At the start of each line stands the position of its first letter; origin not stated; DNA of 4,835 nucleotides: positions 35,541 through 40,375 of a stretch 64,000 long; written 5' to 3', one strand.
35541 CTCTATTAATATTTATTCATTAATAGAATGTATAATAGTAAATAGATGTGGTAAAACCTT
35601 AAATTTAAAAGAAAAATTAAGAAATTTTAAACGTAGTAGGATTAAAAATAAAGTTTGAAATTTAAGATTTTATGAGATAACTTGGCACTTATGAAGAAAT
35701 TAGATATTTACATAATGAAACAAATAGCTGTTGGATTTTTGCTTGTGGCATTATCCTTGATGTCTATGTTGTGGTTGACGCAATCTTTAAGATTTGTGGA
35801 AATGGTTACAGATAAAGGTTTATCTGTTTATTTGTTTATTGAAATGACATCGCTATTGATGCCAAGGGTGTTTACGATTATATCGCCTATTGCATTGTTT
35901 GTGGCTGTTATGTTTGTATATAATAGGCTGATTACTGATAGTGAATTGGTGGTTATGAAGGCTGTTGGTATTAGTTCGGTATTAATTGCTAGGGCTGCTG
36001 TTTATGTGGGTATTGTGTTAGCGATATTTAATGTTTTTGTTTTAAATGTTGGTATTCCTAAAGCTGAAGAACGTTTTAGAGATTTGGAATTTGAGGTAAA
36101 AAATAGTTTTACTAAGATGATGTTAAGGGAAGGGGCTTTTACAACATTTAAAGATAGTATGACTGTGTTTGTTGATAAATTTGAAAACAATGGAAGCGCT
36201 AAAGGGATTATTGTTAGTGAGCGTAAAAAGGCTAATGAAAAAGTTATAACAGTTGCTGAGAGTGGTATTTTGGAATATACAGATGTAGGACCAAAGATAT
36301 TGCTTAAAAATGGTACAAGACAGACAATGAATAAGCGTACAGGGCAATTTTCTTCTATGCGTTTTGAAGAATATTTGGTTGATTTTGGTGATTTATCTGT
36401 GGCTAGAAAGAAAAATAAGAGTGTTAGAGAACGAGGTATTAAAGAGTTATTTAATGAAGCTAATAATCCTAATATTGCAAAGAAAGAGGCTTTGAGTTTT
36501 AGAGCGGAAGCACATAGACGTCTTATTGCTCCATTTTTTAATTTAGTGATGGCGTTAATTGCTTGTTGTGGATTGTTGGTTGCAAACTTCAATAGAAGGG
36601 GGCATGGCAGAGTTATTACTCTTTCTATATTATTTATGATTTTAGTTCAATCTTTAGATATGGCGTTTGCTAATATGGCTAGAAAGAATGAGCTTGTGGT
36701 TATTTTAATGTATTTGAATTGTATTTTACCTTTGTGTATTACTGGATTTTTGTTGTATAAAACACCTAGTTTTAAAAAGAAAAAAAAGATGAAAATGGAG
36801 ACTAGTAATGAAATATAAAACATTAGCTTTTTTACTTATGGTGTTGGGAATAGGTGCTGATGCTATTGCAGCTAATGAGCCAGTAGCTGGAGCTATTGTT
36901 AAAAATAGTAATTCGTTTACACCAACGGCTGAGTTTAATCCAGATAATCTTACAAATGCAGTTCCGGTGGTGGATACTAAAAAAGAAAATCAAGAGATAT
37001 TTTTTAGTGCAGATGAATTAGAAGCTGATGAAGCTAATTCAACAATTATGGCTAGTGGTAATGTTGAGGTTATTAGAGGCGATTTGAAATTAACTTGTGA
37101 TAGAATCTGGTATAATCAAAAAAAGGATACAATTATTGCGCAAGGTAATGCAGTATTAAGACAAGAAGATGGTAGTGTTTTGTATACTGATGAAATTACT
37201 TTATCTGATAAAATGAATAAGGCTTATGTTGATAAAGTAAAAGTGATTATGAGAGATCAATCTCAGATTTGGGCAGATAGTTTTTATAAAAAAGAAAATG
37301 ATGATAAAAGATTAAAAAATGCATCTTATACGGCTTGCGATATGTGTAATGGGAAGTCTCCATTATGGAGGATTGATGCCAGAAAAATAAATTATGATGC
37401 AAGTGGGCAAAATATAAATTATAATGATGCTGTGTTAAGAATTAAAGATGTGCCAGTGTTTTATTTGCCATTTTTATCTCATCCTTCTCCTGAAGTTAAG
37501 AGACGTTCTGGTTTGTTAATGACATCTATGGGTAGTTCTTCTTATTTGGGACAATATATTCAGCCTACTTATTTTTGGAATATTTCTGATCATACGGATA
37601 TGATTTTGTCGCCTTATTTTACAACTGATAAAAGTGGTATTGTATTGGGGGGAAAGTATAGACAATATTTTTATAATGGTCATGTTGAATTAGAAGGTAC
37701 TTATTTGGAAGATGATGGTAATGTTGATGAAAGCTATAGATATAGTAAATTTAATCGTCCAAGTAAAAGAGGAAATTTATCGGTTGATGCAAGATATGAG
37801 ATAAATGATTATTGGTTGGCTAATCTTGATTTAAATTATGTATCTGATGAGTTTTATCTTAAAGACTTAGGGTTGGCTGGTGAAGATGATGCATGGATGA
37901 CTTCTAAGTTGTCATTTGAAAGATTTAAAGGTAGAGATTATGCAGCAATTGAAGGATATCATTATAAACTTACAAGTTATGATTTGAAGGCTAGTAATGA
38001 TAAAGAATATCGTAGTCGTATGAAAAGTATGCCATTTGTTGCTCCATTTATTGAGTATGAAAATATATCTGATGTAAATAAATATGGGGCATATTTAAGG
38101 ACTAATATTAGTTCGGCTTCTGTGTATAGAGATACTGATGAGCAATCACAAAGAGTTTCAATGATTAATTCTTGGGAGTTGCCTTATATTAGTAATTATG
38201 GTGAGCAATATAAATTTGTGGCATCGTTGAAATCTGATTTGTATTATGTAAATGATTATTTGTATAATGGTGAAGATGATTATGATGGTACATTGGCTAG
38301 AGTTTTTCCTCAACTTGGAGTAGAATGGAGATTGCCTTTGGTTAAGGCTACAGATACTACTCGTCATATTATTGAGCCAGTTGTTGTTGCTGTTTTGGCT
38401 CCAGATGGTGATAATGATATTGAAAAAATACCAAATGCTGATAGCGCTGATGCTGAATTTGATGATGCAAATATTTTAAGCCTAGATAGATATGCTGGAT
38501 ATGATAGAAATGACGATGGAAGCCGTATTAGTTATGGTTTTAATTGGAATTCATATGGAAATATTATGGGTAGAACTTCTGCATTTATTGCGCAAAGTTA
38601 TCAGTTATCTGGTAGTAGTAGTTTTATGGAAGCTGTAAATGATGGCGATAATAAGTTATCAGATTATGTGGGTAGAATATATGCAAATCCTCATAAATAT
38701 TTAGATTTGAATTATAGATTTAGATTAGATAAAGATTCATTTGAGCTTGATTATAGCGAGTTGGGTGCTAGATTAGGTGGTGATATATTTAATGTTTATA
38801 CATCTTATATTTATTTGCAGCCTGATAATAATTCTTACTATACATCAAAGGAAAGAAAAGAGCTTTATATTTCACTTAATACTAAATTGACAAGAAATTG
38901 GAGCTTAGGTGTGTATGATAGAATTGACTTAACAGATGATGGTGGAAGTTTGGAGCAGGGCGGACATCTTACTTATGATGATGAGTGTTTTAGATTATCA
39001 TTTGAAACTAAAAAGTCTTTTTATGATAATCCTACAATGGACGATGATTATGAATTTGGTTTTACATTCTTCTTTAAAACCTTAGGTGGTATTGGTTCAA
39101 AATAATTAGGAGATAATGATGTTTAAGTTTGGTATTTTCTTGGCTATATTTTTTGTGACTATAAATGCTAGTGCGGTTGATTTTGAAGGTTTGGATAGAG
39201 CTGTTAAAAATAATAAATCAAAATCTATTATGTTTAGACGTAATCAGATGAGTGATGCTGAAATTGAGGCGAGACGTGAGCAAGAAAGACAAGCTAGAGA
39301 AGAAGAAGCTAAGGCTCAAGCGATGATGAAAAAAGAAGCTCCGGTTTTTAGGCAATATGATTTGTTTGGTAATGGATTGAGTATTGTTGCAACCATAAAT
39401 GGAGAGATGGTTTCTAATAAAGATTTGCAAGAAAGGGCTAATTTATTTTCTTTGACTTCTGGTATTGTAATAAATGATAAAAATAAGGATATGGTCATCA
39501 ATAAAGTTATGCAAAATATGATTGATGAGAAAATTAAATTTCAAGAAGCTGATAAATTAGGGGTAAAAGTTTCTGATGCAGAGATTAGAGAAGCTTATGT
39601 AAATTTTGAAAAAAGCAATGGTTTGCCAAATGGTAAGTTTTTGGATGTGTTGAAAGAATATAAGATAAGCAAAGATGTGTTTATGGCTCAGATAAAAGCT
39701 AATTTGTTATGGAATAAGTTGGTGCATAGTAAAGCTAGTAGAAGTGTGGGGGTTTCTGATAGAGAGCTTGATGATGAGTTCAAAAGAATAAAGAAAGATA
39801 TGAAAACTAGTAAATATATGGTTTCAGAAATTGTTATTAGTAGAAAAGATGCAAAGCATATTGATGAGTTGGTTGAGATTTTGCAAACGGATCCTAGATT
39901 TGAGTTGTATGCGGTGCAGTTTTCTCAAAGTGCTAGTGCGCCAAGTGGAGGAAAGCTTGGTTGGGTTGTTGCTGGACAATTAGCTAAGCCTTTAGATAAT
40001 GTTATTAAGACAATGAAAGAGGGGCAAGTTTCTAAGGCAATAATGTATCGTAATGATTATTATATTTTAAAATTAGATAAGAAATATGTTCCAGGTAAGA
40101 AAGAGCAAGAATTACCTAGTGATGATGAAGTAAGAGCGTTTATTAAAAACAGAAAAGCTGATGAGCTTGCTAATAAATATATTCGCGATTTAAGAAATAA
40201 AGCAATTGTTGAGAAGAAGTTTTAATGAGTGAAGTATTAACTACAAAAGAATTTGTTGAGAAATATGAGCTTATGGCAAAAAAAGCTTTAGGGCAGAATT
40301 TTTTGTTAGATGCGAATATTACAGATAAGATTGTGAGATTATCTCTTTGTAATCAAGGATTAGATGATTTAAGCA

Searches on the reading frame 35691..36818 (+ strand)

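Call 50: search_protein_families(library=ncbifam, proteins=[window:35691-36818:+], max_evalue=0.00001)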
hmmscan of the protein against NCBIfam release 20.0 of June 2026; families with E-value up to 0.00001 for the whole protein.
window:35691-36818:+ (375 aa): 2 families
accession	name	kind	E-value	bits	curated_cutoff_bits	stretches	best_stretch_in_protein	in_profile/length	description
TIGR04407.1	LptF_YjgP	equivalog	4.3e-69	232.9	230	1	4-356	2-346/347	LPS export ABC transporter permease LptF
TIGR04408.1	LptG_lptG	equivalog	3.7e-32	111.3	240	1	4-351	2-343/351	LPS export ABC transporter permease LptG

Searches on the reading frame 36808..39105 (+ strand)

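Call 50: search_protein_families(library=ncbifam, proteins=[window:36808-39105:+], max_evalue=0.00001)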
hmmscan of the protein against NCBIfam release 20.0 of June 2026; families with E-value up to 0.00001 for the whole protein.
window:36808-39105:+ (765 aa): 3 families
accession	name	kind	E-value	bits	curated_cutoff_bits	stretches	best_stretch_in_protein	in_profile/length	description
NF002997.0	PRK03761.1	equivalog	3.6e-35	121.3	683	1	51-744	38-737/783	LPS assembly protein LptD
NF003358.0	PRK04423.1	equivalog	5.3e-26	91.1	944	1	12-355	13-332/799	LPS-assembly protein LptD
TIGR03002.1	outer_YhbN_LptA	equivalog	4e-09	36.5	71.7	1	58-120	4-71/142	lipopolysaccharide transport periplasmic protein LptA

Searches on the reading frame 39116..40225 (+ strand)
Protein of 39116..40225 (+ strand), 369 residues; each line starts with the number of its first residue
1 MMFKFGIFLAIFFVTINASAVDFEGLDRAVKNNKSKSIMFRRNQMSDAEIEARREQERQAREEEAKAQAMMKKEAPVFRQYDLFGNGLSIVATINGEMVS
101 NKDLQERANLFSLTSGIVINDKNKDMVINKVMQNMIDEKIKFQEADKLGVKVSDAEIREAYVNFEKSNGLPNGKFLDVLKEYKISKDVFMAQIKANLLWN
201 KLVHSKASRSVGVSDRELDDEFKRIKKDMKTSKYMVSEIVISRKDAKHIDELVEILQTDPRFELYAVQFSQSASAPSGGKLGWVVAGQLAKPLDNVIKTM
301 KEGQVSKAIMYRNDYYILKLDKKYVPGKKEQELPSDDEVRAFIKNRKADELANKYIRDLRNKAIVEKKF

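Call 50: search_protein_families(library=ncbifam, proteins=[window:39116-40225:+], max_evalue=0.00001)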
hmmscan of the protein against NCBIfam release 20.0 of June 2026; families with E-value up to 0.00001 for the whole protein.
window:39116-40225:+ (369 aa): 6 families
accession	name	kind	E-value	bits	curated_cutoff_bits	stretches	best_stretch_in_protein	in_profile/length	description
NF000809.0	PRK00059.1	equivalog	2e-15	57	303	1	89-367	36-330/336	peptidylprolyl isomerase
NF008038.0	PRK10770.1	equivalog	8.8e-12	44.5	394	1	124-246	62-186/431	peptidylprolyl isomerase SurA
NF008054.0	PRK10788.1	equivalog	2e-11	43.3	493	1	114-207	74-170/626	peptidylprolyl isomerase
NF002827.0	PRK03002.1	equivalog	9.1e-09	34.7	343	1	124-345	53-240/285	peptidylprolyl isomerase PrsA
NF002846.0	PRK03095.1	equivalog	1.5e-08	34.5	361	1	123-364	44-258/287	peptidylprolyl isomerase PrsA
TIGR02933.1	nifM_nitrog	equivalog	7.3e-07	29.3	168.2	1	247-312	143-209/256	nitrogen fixation protein NifM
